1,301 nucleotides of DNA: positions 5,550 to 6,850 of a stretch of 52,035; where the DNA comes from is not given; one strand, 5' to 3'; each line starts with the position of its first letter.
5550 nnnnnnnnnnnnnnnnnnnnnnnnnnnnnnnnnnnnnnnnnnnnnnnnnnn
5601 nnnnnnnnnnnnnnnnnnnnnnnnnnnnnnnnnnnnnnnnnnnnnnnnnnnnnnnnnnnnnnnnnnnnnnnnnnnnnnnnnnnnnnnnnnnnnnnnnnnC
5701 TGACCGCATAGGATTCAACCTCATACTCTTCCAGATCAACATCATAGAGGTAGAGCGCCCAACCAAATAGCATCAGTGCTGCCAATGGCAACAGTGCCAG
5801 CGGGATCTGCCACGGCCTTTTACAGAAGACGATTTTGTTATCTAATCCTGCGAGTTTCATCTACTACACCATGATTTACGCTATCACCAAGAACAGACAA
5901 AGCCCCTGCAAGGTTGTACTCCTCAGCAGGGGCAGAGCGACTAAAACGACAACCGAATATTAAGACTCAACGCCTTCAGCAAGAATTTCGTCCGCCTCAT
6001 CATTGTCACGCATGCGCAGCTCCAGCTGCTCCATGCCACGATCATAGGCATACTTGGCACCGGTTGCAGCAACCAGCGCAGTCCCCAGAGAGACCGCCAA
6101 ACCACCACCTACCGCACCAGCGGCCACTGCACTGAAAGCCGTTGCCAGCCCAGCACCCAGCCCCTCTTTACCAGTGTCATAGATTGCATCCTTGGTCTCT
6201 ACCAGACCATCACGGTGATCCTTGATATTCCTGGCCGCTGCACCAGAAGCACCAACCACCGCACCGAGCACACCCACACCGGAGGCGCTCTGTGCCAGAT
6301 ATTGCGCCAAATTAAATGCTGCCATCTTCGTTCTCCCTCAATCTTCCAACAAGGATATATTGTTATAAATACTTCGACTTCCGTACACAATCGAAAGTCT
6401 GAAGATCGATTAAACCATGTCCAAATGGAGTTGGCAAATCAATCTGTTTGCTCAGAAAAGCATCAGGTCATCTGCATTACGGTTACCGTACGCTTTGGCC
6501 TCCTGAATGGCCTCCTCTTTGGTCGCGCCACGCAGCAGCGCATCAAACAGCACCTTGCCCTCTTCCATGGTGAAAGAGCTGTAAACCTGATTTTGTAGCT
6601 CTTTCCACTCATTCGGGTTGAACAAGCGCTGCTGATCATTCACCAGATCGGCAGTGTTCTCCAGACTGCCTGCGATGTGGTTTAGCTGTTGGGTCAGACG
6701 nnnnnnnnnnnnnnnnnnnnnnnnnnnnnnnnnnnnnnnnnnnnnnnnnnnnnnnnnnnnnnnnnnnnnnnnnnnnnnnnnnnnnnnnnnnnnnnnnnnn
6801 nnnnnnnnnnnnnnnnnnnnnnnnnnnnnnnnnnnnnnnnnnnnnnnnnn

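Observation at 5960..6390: MamC homologue with conserved loop residues and its own expression signals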

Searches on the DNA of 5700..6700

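Call 66: search_rna_families(source=window, start=5700, end=6700, threshold=evalue, max_evalue=1)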
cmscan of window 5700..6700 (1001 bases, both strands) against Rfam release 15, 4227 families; matches with E-value up to 1: 0.
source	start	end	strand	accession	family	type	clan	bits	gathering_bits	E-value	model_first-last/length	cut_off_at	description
